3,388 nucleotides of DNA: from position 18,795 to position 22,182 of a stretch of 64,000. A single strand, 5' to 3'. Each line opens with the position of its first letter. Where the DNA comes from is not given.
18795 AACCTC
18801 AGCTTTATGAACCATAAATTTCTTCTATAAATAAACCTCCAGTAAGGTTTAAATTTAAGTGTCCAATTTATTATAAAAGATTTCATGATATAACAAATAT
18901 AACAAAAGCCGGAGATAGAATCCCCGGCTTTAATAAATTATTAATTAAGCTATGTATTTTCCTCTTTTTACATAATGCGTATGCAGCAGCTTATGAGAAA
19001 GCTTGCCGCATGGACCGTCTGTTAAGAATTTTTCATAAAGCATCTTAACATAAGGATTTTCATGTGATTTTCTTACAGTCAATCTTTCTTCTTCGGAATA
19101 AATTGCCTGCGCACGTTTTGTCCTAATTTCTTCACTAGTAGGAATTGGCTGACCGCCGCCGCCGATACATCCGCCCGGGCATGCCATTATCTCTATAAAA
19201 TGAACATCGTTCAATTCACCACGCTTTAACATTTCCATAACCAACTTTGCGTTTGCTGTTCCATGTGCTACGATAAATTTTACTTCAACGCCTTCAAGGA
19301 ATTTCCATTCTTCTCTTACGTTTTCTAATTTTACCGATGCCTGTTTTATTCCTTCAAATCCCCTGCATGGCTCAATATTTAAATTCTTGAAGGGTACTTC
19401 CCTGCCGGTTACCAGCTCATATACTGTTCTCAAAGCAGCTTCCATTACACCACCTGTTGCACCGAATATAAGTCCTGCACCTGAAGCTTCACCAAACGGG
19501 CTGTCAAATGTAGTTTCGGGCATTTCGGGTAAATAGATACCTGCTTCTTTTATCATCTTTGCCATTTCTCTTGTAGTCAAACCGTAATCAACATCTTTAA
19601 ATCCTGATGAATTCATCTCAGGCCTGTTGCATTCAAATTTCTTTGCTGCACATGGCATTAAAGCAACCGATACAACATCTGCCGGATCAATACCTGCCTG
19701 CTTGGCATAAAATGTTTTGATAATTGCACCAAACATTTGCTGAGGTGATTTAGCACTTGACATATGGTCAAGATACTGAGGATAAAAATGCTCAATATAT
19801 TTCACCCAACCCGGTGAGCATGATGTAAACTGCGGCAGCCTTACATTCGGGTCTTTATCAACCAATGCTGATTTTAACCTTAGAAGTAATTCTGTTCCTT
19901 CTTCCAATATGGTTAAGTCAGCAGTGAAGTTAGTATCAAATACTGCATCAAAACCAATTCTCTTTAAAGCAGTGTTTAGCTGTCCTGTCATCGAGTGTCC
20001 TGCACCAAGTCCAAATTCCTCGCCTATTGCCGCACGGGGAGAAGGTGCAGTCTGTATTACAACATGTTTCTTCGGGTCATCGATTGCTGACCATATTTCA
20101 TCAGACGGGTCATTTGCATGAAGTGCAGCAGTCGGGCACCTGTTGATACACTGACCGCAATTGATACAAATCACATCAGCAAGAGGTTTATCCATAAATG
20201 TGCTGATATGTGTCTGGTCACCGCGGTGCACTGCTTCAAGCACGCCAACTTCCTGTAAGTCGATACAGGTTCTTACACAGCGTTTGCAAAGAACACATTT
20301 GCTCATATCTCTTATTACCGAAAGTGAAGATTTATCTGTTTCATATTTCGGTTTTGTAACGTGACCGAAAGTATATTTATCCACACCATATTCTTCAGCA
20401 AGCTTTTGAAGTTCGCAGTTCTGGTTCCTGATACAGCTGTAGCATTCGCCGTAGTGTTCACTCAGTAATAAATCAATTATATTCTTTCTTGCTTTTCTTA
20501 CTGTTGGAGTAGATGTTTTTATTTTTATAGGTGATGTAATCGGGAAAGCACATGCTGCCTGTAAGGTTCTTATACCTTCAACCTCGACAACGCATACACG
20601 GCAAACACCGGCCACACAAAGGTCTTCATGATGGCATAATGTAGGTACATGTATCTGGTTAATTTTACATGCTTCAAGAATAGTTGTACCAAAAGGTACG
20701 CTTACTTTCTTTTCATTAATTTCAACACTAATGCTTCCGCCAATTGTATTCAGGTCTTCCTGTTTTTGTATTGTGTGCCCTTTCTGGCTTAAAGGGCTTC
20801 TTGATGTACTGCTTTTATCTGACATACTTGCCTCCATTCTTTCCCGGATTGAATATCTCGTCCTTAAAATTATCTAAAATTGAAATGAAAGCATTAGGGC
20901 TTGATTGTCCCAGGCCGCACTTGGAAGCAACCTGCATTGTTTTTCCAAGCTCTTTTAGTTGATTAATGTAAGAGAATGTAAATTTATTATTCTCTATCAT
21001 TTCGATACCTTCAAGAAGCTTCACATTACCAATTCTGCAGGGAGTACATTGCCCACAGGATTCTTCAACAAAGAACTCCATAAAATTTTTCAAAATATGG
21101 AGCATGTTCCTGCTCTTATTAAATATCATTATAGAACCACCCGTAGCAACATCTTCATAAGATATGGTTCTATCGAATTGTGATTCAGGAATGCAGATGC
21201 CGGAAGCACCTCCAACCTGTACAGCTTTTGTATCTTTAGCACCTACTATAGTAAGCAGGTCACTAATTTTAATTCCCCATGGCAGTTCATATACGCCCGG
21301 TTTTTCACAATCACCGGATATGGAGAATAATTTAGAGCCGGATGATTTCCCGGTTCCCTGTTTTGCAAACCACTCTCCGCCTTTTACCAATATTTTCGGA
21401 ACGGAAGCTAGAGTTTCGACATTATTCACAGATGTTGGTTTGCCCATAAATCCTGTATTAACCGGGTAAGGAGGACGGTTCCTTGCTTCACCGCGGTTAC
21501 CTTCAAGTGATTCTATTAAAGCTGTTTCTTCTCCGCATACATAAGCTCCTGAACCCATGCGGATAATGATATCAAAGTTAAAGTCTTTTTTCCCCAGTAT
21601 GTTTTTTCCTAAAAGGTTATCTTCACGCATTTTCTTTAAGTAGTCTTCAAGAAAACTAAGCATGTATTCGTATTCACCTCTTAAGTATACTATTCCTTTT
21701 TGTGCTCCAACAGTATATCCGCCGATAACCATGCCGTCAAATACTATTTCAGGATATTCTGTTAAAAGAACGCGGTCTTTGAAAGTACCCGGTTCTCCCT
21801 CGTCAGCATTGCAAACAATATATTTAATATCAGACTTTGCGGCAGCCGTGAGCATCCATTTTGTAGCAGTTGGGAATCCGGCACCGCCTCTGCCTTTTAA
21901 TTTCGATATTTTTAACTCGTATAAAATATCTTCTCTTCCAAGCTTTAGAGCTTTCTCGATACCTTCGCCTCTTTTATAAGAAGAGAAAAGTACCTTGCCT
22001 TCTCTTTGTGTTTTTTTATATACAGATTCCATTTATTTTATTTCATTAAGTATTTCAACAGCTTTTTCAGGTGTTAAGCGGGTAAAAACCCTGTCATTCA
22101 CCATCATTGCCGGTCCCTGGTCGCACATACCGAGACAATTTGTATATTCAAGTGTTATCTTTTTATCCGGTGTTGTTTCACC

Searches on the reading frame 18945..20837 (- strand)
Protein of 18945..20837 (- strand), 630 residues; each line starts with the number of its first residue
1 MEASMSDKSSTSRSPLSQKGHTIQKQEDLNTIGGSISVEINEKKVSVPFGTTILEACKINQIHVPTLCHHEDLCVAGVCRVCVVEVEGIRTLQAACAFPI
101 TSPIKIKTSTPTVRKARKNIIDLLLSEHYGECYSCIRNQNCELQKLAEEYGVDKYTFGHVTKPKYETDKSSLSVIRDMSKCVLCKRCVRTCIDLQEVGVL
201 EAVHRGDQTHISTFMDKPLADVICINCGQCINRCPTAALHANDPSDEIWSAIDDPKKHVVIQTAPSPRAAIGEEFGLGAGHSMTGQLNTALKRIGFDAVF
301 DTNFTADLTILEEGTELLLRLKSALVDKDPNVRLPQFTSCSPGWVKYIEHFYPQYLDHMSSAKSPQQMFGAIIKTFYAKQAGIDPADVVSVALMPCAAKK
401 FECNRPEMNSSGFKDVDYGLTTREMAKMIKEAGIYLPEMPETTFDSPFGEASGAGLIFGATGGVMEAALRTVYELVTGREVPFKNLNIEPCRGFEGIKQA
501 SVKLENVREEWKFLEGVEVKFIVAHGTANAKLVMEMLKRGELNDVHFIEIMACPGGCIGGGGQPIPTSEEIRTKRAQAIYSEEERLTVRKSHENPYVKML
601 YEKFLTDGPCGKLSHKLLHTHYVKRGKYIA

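Call 33: search_protein_families(library=pfam, proteins=[window:18945-20837:-])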
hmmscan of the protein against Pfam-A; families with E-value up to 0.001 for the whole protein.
window:18945-20837:- (630 aa): 10 families
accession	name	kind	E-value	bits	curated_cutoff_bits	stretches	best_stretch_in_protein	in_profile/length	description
PF02906.19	Fe_hyd_lg_C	-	1.1e-88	297.5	22.1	1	257-561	1-245/245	Iron only hydrogenase large subunit, C-terminal domain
PF02256.22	Fe_hyd_SSU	-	3.4e-22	78.7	24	1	570-625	2-56/56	Iron hydrogenase small subunit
PF13510.11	Fer2_4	-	1.3e-16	60.8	22.8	1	35-110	3-81/82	2Fe-2S iron-sulfur cluster binding domain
PF10588.14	NADH-G_4Fe-4S_3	-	1.9e-15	56.5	27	1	117-154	1-38/40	NADH-ubiquinone oxidoreductase-G iron-sulfur binding region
PF22117.2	Fer4_Nqo3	-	4.2e-08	33.7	27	1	176-239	6-66/67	NADH-quinone oxidoreductase subunit 3, ferredoxin-like domain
PF13187.11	Fer4_9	-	3.4e-06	27.4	27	1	180-238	1-51/52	4Fe-4S dicluster domain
PF12838.12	Fer4_7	-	3.6e-06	27.8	27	1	180-238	1-52/52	4Fe-4S dicluster domain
PF00111.32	Fer2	-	1.1e-05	25.6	21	1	39-87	2-48/77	2Fe-2S iron-sulfur cluster binding domain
PF13237.11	Fer4_10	-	0.00046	20.5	25.5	0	223-241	8-22/53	4Fe-4S dicluster domain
PF13484.11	Fer4_16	-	0.00072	20.7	30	1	224-242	2-20/66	4Fe-4S double cluster binding domain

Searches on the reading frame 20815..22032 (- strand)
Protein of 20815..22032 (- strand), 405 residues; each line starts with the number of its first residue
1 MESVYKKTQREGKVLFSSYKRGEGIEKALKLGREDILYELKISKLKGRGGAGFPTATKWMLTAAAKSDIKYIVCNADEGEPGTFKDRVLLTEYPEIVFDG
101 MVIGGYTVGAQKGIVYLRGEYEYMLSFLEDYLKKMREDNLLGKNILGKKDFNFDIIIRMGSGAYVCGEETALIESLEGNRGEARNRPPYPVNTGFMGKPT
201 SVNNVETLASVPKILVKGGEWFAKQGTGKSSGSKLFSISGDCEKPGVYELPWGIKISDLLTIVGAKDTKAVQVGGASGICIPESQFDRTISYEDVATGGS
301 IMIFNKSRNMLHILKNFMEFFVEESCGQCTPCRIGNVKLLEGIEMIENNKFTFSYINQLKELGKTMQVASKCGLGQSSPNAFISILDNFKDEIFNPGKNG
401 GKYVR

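Call 33: search_protein_families(library=pfam, proteins=[window:20815-22032:-])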
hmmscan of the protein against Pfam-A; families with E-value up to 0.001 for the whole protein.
window:20815-22032:- (405 aa): 2 families
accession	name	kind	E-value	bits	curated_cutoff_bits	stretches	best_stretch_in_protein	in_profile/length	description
PF01512.22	Complex1_51K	-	9.4e-40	136.4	31.2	1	42-212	3-149/150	Nuo51 FMN-binding domain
PF10589.14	NADH_4Fe-4S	-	9.1e-25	86.8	23.5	1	313-393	2-82/85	NADH-ubiquinone oxidoreductase-F iron-sulfur binding region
